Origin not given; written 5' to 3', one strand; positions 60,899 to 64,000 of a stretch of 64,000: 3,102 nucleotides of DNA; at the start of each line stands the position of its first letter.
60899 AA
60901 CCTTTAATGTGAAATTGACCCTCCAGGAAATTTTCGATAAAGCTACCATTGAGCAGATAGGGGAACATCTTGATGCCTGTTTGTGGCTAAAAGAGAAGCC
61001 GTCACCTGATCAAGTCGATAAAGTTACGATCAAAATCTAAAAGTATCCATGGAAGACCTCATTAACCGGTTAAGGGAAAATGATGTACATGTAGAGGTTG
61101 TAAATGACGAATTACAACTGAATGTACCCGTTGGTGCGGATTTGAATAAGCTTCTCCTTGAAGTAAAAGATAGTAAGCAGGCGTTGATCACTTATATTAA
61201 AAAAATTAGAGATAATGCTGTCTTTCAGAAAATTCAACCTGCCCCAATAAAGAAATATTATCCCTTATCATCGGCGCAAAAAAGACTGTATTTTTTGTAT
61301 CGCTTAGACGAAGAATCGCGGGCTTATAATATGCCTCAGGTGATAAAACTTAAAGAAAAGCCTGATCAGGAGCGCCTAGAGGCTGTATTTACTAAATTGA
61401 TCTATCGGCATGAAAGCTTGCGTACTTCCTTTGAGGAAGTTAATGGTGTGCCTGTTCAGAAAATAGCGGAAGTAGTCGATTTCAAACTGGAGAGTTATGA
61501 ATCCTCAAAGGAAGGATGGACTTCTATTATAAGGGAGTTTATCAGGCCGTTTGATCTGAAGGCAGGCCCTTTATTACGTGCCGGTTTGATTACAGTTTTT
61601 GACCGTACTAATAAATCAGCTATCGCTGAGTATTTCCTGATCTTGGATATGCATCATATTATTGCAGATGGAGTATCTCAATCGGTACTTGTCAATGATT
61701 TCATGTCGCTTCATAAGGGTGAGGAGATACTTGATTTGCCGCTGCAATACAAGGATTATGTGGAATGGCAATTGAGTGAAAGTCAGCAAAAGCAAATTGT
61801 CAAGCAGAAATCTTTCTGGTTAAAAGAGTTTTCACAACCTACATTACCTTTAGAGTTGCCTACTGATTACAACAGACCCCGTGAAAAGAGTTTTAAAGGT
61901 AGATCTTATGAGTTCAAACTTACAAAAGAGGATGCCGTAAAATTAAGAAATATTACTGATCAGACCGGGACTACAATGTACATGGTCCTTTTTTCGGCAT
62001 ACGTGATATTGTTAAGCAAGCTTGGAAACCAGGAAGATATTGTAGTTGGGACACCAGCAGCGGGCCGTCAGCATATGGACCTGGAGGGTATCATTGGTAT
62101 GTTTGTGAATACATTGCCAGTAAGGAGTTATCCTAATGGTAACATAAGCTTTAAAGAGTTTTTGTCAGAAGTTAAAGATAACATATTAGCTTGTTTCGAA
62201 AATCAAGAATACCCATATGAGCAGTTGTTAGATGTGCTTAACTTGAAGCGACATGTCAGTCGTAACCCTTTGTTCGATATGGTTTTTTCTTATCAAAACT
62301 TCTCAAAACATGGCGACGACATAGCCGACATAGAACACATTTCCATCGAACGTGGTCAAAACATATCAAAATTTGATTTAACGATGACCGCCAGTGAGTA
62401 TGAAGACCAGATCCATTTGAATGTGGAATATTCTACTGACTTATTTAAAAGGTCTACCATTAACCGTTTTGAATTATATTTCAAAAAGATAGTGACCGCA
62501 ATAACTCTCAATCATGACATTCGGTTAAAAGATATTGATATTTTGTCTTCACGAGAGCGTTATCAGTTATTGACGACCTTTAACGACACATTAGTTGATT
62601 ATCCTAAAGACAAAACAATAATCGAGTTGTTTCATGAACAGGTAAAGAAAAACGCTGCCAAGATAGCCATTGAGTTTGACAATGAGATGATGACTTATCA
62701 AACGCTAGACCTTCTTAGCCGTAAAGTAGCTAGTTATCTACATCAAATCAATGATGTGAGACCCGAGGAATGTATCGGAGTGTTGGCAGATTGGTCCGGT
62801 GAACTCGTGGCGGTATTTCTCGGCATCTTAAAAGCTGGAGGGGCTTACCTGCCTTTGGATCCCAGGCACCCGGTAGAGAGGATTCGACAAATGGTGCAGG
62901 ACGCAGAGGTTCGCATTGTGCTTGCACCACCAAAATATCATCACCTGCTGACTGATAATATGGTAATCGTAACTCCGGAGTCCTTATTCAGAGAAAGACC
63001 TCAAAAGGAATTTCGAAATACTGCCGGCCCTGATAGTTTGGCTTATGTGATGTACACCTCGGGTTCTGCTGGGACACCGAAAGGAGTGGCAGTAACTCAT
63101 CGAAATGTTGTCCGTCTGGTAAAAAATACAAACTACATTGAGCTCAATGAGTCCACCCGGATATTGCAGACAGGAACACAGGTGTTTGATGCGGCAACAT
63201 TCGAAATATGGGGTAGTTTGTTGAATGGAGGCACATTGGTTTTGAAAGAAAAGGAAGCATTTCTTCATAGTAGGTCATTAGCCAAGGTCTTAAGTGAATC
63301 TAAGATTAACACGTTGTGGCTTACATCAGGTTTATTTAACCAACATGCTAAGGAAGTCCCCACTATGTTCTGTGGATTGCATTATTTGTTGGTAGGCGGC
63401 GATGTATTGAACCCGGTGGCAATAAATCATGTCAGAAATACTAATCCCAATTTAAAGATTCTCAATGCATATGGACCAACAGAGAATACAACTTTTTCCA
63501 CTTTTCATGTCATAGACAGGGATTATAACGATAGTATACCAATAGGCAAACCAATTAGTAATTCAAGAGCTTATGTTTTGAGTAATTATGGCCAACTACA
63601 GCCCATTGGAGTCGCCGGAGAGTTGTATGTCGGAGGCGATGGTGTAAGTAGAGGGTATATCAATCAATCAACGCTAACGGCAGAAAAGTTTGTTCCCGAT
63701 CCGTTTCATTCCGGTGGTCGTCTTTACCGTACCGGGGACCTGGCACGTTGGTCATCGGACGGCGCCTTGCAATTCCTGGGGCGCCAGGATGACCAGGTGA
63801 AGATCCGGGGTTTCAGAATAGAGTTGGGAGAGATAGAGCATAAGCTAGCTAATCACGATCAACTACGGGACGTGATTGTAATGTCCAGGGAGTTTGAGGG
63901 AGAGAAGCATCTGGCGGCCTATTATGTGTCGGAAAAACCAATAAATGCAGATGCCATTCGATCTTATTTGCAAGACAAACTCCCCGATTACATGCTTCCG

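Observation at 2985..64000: Orphan >61 kb co-directional lipopeptide NRPS cluster with at least 10 modules and an unusually dense set of atypical features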

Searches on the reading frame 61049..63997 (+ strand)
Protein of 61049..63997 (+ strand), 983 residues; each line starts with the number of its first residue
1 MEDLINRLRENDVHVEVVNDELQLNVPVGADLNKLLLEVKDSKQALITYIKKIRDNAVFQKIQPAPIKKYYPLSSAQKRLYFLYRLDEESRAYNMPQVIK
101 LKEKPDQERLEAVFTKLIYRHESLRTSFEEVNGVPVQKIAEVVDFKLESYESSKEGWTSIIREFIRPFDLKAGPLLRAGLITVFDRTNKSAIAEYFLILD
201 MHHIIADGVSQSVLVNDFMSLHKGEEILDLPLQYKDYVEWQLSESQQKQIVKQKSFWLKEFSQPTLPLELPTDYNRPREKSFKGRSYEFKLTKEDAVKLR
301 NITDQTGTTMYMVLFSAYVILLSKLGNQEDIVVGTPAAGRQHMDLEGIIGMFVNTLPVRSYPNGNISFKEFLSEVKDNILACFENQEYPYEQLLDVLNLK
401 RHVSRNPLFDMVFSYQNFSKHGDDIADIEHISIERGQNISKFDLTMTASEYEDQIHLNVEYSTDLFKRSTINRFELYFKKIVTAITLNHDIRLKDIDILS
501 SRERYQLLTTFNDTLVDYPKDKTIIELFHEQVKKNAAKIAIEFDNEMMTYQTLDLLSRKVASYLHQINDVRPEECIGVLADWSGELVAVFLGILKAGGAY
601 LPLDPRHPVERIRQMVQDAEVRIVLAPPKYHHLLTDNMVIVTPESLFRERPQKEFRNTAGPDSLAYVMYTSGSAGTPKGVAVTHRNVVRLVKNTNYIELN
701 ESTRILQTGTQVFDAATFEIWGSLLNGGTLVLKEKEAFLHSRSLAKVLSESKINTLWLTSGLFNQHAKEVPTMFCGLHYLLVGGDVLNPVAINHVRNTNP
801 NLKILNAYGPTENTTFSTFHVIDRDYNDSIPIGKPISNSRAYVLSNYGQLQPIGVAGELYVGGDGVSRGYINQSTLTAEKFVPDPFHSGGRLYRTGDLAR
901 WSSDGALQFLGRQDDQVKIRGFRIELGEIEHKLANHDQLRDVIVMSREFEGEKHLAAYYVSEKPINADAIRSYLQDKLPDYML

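Call 51: find_related_loci(query=window:61049-63997:+, collection=metagenome_contigs, flank=10000)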
Query window:61049-63997:+ (983 aa) in metagenome_contigs; peptide patterns used: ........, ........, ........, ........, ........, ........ (x = any residue, [..] = any of these).
58 stretches matched a pattern; 17 encode a relative of the query (tblastn E <= 1e-3); 17 distinct loci.
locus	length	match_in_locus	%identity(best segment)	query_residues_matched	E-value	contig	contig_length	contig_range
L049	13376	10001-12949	99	1-983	0e+0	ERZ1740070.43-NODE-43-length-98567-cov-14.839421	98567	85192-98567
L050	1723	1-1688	99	203-778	0e+0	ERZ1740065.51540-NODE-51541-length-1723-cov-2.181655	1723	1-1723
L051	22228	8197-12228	48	44-983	0e+0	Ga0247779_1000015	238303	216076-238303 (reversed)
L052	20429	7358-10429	40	4-983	0e+0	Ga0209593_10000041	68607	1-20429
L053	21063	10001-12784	38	59-983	0e+0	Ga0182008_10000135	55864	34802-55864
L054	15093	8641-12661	40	35-983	0e+0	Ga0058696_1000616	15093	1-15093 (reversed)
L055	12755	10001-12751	37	15-941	0e+0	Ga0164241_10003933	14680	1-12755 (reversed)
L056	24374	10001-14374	35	55-983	3e-164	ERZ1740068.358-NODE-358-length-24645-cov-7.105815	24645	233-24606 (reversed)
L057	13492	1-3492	33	71-983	4e-149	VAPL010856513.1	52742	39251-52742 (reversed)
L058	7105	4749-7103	36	3-785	2e-148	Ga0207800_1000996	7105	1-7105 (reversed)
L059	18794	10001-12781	43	45-983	0e+0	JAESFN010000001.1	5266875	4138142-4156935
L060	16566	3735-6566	37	43-983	0e+0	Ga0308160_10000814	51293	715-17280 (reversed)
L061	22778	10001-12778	30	68-983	6e-138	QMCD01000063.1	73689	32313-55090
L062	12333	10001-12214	37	18-774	3e-148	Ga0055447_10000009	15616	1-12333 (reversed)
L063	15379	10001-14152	39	22-983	0e+0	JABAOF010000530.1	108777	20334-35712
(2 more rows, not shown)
